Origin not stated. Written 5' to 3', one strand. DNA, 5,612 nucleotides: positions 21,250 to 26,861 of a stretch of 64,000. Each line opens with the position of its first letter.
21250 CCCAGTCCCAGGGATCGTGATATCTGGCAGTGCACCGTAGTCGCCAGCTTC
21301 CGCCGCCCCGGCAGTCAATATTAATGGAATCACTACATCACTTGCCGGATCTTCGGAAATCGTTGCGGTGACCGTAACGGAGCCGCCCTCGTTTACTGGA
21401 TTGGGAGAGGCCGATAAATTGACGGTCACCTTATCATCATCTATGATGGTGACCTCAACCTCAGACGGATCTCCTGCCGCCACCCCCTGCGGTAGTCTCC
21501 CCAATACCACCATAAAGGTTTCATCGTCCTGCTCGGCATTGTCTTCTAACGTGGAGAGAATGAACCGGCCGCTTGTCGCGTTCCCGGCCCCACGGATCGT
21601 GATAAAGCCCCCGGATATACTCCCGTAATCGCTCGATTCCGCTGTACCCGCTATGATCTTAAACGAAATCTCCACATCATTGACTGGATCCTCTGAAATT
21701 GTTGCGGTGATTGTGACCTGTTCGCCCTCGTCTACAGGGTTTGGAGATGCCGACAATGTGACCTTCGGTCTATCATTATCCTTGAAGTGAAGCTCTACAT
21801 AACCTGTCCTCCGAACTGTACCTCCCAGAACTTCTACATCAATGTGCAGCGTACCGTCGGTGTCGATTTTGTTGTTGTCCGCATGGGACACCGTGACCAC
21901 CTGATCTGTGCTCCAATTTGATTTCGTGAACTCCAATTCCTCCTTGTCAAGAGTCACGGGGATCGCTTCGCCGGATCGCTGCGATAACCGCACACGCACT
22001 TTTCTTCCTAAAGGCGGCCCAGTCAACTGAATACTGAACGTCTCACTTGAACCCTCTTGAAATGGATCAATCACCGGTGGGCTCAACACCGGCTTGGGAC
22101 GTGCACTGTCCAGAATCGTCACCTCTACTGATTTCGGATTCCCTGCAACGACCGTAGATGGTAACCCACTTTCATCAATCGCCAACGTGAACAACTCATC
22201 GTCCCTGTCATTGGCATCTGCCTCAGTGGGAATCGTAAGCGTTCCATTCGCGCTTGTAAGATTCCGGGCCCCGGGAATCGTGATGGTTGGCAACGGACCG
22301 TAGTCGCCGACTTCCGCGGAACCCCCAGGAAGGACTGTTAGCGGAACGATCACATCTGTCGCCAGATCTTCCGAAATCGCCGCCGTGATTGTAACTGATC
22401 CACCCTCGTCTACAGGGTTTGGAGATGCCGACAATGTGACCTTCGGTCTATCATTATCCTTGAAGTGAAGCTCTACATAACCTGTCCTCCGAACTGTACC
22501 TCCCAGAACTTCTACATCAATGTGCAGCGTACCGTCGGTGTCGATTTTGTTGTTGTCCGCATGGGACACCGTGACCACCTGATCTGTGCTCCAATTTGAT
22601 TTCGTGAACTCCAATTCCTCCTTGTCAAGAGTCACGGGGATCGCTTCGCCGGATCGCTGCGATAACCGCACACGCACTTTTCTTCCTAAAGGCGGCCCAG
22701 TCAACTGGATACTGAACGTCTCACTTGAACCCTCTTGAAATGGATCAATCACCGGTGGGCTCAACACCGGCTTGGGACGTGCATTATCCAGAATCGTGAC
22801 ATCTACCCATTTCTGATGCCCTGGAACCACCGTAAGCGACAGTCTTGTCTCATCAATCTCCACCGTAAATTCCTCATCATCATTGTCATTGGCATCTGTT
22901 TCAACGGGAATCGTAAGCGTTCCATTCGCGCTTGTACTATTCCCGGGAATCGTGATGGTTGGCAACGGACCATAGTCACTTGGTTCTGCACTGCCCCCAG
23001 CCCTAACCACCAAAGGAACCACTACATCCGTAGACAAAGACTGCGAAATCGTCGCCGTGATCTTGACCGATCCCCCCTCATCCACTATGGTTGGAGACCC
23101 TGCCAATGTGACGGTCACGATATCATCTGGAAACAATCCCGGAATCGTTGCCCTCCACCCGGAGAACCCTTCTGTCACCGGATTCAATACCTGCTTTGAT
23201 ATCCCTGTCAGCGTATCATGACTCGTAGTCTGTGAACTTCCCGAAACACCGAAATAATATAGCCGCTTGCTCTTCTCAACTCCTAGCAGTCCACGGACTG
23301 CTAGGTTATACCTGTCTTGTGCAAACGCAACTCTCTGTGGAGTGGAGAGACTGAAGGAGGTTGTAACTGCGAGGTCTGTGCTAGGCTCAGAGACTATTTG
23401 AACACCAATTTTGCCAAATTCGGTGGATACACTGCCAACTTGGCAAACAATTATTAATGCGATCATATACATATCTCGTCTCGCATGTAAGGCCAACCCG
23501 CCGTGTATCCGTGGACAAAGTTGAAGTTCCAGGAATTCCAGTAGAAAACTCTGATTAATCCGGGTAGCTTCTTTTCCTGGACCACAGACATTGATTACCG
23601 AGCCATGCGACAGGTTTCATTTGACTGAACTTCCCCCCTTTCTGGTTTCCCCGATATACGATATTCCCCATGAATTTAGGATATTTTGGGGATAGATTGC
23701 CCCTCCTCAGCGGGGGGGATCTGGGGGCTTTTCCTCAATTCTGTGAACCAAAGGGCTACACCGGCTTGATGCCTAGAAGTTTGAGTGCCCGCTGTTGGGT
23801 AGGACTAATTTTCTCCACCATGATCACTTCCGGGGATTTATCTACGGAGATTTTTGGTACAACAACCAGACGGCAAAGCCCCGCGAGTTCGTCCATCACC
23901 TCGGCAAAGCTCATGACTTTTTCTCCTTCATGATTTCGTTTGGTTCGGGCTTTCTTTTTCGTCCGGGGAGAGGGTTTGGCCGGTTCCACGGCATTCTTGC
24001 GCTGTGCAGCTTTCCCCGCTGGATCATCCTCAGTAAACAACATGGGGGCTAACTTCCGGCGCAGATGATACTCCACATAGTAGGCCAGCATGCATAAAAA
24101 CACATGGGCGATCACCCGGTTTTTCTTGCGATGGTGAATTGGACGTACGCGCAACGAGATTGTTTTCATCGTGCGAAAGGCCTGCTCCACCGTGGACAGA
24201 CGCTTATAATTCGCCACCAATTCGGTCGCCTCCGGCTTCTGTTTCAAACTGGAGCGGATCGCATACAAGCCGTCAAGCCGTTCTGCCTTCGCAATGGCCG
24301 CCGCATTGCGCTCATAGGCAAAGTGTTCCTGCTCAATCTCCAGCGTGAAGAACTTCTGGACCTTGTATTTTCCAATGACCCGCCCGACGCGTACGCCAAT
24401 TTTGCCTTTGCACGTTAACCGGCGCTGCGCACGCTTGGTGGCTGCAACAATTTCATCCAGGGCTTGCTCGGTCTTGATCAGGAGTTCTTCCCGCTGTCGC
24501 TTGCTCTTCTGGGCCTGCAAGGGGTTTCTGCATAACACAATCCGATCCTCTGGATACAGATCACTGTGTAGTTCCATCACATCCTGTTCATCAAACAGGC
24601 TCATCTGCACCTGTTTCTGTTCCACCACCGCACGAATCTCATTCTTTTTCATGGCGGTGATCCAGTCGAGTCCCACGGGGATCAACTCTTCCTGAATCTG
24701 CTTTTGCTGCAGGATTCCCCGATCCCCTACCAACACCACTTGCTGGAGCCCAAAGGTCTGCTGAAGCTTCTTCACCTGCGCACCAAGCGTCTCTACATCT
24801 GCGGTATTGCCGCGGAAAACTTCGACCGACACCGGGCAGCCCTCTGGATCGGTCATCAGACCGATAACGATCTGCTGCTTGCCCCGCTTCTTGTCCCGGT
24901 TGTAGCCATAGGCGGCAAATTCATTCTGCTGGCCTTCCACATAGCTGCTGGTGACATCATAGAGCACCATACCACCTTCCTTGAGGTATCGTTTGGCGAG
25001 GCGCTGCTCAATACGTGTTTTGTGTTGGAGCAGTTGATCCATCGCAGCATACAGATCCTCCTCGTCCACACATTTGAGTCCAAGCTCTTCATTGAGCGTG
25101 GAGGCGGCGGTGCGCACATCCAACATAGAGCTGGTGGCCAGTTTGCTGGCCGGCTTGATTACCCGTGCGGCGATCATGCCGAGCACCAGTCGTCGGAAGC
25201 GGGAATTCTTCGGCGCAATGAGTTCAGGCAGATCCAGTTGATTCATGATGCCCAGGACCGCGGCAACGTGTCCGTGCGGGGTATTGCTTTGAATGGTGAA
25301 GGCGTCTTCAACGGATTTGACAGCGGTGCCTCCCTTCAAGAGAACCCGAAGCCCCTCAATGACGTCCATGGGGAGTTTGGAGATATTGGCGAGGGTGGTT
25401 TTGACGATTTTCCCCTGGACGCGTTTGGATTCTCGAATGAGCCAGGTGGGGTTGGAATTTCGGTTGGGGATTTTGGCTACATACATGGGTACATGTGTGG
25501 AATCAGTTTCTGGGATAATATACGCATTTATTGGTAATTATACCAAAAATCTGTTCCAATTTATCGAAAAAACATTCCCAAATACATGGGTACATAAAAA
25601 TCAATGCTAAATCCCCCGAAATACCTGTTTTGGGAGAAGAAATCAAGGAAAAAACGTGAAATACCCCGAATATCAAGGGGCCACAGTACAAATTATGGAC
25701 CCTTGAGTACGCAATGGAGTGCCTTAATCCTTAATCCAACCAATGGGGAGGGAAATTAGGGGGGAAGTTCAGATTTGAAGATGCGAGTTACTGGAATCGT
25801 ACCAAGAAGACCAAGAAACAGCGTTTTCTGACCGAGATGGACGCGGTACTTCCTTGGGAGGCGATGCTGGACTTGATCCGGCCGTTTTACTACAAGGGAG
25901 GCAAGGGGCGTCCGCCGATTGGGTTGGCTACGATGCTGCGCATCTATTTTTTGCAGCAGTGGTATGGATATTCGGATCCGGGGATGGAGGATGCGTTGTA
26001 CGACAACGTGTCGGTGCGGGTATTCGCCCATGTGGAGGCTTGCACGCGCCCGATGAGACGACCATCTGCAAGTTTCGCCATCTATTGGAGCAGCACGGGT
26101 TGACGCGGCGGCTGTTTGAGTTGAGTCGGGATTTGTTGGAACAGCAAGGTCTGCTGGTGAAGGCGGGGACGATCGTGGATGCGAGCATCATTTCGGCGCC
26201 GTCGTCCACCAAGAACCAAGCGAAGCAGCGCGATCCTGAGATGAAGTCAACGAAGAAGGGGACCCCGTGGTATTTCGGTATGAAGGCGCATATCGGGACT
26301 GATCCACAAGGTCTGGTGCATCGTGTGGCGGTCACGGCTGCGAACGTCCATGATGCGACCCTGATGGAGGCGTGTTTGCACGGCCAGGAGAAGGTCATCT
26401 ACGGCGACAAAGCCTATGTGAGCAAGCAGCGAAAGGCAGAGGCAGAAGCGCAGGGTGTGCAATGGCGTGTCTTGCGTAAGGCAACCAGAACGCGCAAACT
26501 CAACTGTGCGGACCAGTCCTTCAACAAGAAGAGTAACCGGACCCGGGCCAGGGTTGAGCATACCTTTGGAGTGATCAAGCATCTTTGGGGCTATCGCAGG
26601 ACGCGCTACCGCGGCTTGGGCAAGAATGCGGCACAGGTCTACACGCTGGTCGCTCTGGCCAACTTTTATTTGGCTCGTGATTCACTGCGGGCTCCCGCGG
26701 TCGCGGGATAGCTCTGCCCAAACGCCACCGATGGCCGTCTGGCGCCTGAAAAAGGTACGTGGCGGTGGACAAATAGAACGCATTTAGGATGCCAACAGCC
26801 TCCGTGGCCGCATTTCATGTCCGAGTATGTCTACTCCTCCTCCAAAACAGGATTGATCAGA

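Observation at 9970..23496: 4,508-aa Calx-beta array fused to an autotransporter barrel in a T9SS-type genome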

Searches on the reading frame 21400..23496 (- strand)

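Call 4: search_protein_families(library=pfam, proteins=[window:21400-23496:-], max_evalue=0.01)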
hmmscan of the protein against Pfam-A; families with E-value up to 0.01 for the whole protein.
window:21400-23496:- (699 aa): 5 families
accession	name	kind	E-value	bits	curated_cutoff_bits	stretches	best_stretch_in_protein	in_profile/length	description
PF20579.4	LapA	-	4.8e-14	53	27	3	349-386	1-37/99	LapA domain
PF03160.20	Calx-beta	-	2.6e-13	50.5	27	2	573-688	2-119/119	Calx-beta domain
PF00801.26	PKD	-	0.00018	21.9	23.5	0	579-619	2-41/80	PKD domain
PF07104.16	DUF1366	-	0.003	17.7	23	0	275-301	22-48/117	Protein of unknown function (DUF1366)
PF20623.4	Sgo0707_N2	-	0.0095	15.8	27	0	282-330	78-124/141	Sgo0707 N2 domain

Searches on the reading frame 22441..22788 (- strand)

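Call 65: search_protein_families(library=pfam, proteins=[window:22441-22788:-], max_evalue=1)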
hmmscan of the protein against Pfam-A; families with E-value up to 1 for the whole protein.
window:22441-22788:- (116 aa): 1 family
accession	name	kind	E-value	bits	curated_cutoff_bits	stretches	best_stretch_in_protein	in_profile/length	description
PF07104.16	DUF1366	-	0.21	11.7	23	1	38-65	21-48/117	Protein of unknown function (DUF1366)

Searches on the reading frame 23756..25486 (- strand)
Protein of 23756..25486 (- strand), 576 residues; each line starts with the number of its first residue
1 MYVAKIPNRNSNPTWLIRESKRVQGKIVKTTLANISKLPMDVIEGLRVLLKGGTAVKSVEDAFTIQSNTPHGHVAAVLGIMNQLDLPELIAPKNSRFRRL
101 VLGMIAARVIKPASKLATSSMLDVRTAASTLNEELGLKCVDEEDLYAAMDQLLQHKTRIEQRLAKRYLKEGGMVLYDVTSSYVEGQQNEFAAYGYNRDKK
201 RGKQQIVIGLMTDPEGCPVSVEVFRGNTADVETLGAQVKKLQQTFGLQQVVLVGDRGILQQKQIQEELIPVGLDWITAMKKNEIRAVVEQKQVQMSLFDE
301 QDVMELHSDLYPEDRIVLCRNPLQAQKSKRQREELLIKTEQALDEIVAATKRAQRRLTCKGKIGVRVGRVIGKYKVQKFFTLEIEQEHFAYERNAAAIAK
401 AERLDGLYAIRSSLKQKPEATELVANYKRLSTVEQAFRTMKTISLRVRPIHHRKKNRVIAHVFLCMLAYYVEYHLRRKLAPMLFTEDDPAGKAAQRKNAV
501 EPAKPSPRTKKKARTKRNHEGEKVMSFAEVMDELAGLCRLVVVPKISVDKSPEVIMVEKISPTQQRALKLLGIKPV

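Call 4: search_protein_families(library=pfam, proteins=[window:23756-25486:-], max_evalue=0.01)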
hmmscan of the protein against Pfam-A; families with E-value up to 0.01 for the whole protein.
window:23756-25486:- (576 aa): 1 family
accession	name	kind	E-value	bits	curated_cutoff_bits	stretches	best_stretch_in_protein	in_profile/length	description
PF01609.27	DDE_Tnp_1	-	6.2e-18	65.7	23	1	174-469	7-198/200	Transposase DDE domain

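Call 35: search_protein_families(library=ncbifam, proteins=[window:23756-25486:-], max_evalue=0.01)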
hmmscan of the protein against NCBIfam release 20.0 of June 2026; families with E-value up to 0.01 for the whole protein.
window:23756-25486:- (576 aa): 6 families
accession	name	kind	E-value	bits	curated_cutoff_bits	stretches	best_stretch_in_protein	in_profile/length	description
NF033559.2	transpos_IS1634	equivalog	6e-96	322.4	100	1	55-574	33-482/483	IS1634 family transposase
NF033520.1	transpos_IS982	equivalog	1e-06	28.6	130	1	191-285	99-187/243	IS982 family transposase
NF033591.1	transpos_IS4_2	equivalog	9.9e-06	24.9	152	0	237-343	106-222/340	IS4 family transposase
NF033580.1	transpos_IS5_3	equivalog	4.9e-05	23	110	1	158-272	76-193/258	IS5 family transposase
NF033540.2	transpos_IS701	equivalog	0.00096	18.5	150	1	237-470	171-357/363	IS701 family transposase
NF033551.1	transpos_IS1182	equivalog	0.0096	14.8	270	0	211-265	273-328/488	IS1182 family transposase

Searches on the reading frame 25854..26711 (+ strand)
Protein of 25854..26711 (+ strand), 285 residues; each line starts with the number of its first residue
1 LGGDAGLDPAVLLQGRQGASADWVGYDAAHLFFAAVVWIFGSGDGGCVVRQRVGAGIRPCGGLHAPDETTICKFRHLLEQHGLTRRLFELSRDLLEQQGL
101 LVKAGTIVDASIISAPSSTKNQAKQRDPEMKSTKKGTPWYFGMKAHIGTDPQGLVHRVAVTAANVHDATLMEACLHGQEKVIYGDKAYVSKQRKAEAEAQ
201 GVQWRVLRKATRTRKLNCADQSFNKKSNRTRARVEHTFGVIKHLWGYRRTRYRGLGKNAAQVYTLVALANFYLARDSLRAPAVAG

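Call 7: search_protein_families(library=pfam, proteins=[window:25854-26711:+], max_evalue=0.0001)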
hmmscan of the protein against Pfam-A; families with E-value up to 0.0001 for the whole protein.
window:25854-26711:+ (285 aa): 4 families
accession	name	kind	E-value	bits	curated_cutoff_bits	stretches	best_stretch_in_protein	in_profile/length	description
PF01609.27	DDE_Tnp_1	-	2.7e-29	102.8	23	1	105-270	6-199/200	Transposase DDE domain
PF13612.12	DDE_Tnp_1_3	-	9.3e-13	48.9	27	1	130-253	33-153/155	Transposase DDE domain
PF13751.12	DDE_Tnp_1_6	-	6.5e-08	33.3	25.1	1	207-271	57-121/125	Transposase DDE domain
PF13359.12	DDE_Tnp_4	-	1.4e-07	31.7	24.8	1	132-270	22-158/158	DDE superfamily endonuclease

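Call 35: search_protein_families(library=ncbifam, proteins=[window:25854-26711:+], max_evalue=0.01)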
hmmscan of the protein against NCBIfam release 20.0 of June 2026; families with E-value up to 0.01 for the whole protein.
window:25854-26711:+ (285 aa): 7 families
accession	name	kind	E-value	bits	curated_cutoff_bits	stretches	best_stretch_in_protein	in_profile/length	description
NF033581.1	transpos_IS5_4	equivalog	3.2e-73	246.5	140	1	61-271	69-284/285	IS5 family transposase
NF033551.1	transpos_IS1182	equivalog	6.8e-26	91.2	270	3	121-206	245-339/488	IS1182 family transposase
NF033580.1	transpos_IS5_3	equivalog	9.1e-21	74.5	110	1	66-268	56-254/258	IS5 family transposase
NF033520.1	transpos_IS982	equivalog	5.2e-20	72.1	130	1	106-266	74-236/243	IS982 family transposase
NF033593.1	transpos_ISNCY_1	equivalog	2e-11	43.2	325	1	134-271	293-439/444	ISNCY family transposase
NF033578.1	transpos_IS5_1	equivalog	1.9e-09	37.2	275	1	134-272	275-414/419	IS5 family transposase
NF033592.1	transpos_IS4_1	equivalog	2e-07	30.5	115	1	61-220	59-219/332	IS4 family transposase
